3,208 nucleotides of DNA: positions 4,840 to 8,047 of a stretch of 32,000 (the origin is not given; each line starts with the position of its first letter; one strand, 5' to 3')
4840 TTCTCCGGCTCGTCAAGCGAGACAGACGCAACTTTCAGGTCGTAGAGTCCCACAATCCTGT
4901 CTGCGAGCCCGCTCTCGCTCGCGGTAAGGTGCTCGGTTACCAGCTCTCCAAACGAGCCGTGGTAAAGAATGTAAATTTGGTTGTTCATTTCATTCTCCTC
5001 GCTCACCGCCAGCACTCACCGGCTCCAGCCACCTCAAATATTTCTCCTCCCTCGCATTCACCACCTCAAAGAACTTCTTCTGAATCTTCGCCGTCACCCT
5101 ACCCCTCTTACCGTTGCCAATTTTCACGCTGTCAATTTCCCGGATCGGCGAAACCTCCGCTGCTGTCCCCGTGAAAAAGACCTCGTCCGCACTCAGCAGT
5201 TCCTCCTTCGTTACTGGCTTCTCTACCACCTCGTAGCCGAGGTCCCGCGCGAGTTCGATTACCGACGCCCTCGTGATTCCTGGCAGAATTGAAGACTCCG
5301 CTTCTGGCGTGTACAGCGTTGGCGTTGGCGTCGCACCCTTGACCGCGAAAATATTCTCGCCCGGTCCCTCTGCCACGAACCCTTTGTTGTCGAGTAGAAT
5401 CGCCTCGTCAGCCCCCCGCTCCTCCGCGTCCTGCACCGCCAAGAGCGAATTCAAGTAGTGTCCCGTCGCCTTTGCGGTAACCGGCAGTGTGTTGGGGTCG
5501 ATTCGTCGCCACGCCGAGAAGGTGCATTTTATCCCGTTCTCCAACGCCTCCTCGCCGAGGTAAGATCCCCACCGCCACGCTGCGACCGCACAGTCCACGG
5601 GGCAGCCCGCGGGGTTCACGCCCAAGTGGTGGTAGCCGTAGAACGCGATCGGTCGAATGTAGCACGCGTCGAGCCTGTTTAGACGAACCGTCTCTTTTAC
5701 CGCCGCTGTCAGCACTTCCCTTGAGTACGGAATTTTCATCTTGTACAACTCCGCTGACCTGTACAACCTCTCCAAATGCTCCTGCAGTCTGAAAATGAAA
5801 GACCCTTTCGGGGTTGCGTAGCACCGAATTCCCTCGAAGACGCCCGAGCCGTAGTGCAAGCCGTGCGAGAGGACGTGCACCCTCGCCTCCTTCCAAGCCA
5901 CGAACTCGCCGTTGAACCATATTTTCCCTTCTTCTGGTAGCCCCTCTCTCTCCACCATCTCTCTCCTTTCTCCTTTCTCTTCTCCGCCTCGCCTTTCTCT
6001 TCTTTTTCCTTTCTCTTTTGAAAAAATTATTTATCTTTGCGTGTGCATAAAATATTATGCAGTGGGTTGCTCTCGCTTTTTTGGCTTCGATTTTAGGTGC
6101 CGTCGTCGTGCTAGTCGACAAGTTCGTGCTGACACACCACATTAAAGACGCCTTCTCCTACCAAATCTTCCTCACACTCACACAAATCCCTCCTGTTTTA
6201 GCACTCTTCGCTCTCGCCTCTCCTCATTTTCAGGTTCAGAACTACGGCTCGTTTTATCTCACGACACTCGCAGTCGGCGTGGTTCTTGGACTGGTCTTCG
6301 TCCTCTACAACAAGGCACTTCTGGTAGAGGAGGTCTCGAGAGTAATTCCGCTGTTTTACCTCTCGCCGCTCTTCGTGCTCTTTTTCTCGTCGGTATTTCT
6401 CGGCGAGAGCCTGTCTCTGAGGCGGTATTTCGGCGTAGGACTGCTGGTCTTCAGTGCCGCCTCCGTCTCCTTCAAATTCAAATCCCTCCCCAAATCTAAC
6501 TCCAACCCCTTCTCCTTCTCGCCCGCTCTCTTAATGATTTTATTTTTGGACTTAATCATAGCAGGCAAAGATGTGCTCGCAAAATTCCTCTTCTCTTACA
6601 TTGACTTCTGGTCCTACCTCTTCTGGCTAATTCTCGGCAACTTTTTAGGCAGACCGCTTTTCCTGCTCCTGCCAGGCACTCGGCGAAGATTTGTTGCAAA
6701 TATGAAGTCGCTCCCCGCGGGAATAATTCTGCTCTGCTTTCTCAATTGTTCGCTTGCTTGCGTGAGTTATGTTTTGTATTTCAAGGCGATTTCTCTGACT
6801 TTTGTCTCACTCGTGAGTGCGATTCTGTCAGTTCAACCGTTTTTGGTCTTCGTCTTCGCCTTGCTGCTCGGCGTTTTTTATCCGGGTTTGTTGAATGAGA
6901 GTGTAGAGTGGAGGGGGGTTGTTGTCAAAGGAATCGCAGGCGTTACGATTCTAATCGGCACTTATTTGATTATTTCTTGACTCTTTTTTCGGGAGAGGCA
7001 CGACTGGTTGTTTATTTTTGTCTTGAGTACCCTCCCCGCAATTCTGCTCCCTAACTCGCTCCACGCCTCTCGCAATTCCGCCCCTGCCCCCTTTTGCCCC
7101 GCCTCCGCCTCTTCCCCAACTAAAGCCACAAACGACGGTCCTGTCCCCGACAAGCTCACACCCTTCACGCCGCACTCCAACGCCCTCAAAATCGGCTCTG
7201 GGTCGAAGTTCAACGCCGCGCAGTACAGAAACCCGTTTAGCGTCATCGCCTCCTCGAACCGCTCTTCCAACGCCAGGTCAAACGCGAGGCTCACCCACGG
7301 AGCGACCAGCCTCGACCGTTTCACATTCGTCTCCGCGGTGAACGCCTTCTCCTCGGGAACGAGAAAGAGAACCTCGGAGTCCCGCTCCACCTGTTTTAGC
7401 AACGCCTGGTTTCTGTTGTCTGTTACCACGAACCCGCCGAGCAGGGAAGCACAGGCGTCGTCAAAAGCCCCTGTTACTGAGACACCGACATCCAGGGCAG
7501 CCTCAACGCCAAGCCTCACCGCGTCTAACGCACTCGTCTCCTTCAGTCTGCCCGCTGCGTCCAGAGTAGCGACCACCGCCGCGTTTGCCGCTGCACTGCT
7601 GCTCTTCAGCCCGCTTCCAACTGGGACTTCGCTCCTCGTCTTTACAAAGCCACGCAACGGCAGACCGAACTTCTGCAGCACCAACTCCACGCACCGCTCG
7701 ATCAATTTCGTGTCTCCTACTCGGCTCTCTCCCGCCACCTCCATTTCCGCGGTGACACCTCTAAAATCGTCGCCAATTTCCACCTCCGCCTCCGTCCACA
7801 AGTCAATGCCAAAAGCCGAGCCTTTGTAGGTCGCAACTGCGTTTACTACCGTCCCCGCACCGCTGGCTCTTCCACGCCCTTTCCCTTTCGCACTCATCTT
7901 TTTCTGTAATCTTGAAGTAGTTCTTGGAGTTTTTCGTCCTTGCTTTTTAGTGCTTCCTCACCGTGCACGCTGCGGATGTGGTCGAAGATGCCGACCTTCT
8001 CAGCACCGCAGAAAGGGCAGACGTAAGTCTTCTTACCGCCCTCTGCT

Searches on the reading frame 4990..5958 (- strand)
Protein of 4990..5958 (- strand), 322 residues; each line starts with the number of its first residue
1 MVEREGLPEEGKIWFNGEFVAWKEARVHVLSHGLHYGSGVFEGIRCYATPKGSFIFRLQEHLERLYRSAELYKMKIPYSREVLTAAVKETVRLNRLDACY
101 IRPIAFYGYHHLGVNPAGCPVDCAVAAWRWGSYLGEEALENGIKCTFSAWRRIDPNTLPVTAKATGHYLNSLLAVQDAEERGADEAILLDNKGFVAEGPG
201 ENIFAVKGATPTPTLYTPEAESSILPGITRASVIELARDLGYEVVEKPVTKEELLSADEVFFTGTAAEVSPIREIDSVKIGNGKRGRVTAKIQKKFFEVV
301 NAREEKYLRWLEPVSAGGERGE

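Call 6: search_protein_families(library=pfam, proteins=[window:4990-5958:-])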
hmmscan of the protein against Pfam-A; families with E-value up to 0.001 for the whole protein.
window:4990-5958:- (322 aa): 1 family
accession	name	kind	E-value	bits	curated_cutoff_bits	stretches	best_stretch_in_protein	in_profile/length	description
PF01063.24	Aminotran_4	-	3e-53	181.4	28.5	1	39-275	1-223/223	Amino-transferase class IV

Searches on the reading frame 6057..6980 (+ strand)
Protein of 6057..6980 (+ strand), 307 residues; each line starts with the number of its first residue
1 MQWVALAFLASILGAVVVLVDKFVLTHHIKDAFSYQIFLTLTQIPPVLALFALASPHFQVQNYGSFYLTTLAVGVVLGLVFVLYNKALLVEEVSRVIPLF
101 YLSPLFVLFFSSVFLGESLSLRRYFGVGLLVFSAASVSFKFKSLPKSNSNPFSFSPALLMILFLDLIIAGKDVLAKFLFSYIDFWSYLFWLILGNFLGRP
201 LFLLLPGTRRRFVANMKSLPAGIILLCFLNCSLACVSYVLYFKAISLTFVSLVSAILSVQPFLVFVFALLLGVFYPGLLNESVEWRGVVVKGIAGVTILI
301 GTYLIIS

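Call 6: search_protein_families(library=pfam, proteins=[window:6057-6980:+])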
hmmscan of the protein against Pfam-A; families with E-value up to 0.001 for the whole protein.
window:6057-6980:+ (307 aa): 2 families
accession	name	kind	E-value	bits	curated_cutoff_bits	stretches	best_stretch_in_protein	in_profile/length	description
PF00892.27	EamA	-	3.4e-13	50.5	28.2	1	3-138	3-134/135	EamA-like transporter family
PF17555.7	TssN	-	0.00045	20.2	30.3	1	3-89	62-148/274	Type VI secretion system, TssN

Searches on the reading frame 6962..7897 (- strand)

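Call 6: search_protein_families(library=pfam, proteins=[window:6962-7897:-])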
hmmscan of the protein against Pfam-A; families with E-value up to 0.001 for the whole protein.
window:6962-7897:- (311 aa): 3 families
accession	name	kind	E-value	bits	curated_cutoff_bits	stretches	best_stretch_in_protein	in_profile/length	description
PF00288.32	GHMP_kinases_N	-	1.1e-13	51.6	22.3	1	65-155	2-87/87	GHMP kinases N terminal domain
PF22700.2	MVD-like_N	-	1.6e-05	25.1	27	1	33-130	33-131/157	Diphosphomevalonate decarboxylase-like N-terminal domain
PF08544.19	GHMP_kinases_C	-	4.6e-05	24.2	21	1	212-266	11-72/85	GHMP kinases C terminal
